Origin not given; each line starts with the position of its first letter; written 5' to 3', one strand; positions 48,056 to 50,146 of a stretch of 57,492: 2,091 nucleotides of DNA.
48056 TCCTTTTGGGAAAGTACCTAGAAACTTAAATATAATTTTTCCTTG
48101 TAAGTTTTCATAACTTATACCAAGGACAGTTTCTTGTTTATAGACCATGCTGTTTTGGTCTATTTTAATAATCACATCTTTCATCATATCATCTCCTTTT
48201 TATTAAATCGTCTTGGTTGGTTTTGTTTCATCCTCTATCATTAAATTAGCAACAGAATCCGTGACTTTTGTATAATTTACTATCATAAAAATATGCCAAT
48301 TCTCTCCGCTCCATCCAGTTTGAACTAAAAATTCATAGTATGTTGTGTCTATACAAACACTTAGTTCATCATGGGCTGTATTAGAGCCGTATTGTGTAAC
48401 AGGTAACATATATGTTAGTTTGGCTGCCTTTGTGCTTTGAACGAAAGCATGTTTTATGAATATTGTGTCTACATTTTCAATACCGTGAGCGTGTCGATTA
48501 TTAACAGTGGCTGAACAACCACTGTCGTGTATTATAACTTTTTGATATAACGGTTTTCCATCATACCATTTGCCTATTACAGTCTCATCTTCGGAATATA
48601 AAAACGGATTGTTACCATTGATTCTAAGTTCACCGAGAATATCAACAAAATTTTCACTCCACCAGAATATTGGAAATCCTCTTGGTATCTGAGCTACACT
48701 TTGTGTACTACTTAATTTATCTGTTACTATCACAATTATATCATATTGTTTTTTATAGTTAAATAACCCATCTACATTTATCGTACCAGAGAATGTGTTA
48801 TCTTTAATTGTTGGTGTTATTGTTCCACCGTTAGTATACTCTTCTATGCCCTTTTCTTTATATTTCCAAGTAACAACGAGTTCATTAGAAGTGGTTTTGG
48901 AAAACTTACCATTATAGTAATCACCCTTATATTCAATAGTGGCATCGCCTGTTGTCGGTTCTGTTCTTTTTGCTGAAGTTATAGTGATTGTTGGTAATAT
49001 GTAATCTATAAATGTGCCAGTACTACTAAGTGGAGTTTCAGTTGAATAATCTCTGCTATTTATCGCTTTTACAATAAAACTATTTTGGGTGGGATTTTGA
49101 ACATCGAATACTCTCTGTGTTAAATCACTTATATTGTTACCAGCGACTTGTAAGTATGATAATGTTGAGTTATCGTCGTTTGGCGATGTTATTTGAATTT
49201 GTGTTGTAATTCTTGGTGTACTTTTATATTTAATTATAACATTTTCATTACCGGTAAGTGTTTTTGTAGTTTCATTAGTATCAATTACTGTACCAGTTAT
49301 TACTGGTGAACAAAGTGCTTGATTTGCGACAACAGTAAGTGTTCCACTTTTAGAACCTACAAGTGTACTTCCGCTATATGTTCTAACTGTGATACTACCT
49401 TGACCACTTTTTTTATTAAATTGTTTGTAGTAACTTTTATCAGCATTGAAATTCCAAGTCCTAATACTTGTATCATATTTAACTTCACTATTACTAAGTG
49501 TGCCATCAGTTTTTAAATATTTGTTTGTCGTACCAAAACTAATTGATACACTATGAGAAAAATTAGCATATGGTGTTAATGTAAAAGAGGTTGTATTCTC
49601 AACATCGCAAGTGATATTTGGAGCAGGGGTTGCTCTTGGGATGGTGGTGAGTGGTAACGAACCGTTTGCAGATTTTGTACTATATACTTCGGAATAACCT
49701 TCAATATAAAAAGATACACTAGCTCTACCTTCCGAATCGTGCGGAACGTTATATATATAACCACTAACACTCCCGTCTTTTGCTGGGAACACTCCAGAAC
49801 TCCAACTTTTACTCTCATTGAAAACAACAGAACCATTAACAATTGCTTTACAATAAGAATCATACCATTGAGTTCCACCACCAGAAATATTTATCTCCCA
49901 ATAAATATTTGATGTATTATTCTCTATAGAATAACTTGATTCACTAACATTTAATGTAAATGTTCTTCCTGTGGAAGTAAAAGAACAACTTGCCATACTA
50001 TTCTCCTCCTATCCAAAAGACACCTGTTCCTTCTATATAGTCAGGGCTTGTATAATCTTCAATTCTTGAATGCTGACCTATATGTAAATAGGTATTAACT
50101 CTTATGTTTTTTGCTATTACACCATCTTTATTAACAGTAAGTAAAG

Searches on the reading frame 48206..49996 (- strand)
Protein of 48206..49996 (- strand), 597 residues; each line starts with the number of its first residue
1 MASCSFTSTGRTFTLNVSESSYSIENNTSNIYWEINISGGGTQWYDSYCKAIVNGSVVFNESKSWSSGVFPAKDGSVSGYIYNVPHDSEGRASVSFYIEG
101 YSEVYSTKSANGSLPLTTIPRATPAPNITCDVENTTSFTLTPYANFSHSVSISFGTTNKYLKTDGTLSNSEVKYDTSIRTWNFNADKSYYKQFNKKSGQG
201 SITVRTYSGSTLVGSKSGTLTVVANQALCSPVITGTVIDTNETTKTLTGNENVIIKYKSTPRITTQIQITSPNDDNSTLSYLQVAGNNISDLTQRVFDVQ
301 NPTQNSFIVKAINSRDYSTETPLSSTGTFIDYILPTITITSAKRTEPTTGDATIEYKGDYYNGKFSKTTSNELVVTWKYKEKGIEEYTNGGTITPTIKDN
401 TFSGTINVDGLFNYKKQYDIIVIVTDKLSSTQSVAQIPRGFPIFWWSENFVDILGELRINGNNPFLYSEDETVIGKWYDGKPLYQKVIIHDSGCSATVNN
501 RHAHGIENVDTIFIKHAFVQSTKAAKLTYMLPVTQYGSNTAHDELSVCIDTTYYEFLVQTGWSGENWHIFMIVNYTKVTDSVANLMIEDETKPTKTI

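Call 33: search_protein_families(library=phrogs, proteins=[window:48206-49996:-], max_evalue=0.00001)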
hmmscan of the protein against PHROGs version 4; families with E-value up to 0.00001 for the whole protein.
window:48206-49996:- (597 aa): 2 families
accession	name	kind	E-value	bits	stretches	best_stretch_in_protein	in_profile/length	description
phrog_372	-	tail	2.7e-45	156.3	1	1-523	2-521/743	tail protein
phrog_18627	-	tail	4.9e-21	76.3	1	7-265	8-261/317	tail protein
